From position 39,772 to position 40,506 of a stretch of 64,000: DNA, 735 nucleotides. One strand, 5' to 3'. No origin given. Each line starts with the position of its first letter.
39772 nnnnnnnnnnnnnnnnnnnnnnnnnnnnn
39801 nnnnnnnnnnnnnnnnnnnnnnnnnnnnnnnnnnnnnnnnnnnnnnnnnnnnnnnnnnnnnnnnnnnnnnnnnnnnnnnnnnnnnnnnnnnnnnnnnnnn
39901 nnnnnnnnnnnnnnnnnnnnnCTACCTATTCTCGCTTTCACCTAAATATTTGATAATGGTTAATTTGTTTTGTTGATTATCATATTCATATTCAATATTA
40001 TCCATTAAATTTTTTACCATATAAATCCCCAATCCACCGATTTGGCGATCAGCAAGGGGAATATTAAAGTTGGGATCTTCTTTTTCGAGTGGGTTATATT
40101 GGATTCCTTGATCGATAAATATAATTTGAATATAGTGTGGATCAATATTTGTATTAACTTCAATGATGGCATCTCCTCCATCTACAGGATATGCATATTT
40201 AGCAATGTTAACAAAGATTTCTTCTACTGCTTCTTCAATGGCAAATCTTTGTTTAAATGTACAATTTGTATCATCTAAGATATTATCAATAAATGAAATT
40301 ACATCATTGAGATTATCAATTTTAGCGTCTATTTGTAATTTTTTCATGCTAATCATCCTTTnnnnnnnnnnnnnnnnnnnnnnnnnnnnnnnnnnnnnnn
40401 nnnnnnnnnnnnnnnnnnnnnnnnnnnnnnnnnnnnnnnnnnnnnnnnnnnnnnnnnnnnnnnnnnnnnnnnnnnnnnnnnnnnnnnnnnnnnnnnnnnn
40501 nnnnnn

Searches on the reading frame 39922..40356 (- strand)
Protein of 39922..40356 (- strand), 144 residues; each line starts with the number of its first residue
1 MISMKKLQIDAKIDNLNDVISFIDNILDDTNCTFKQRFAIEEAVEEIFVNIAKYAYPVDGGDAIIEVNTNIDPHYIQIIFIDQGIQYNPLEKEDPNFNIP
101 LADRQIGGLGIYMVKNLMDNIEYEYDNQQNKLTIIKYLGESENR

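Call 3: search_protein_families(library=pfam, proteins=[window:39922-40356:-], max_evalue=0.01)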
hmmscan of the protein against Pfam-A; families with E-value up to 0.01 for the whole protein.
window:39922-40356:- (144 aa): 2 families
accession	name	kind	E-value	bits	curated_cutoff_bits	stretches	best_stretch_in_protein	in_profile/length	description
PF13581.12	HATPase_c_2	-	1.1e-20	74.3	27.4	1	11-136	3-127/127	Histidine kinase-like ATPase domain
PF02518.31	HATPase_c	-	0.0014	19.5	26.4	1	39-121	5-91/111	Histidine kinase-, DNA gyrase B-, and HSP90-like ATPase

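Call 4: search_protein_families(library=ncbifam, proteins=[window:39922-40356:-], max_evalue=0.01)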
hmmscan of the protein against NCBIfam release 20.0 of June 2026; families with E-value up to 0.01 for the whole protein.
window:39922-40356:- (144 aa): 3 families
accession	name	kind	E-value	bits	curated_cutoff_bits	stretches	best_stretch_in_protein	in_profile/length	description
NF003144.0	PRK04069.1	equivalog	8.8e-10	38.2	145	1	40-142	43-147/161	anti-sigma B factor RsbW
TIGR01924.1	rsbW_low_gc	equivalog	1.8e-07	30.7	155.05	1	26-141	29-146/159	anti-sigma B factor RsbW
TIGR01925.2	spIIAB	equivalog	3.4e-05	23.8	135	1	6-128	4-125/137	anti-sigma F factor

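Call 66: search_protein_families(library=padloc, proteins=[window:39922-40356:-], max_evalue=0.001)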
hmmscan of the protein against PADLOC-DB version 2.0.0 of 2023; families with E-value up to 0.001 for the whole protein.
window:39922-40356:- (144 aa): 0 families

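Call 72: search_solved_structures(query=window:39922-40356:-, max_evalue=0.01, show_alignments=2)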
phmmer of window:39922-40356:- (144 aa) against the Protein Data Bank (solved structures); distinct sequences matched with E-value up to 0.01: 1.
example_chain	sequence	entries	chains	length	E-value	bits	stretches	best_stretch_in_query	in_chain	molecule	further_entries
6m36_A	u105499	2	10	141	0.0011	22.3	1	29-137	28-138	Serine-protein kinase RsbW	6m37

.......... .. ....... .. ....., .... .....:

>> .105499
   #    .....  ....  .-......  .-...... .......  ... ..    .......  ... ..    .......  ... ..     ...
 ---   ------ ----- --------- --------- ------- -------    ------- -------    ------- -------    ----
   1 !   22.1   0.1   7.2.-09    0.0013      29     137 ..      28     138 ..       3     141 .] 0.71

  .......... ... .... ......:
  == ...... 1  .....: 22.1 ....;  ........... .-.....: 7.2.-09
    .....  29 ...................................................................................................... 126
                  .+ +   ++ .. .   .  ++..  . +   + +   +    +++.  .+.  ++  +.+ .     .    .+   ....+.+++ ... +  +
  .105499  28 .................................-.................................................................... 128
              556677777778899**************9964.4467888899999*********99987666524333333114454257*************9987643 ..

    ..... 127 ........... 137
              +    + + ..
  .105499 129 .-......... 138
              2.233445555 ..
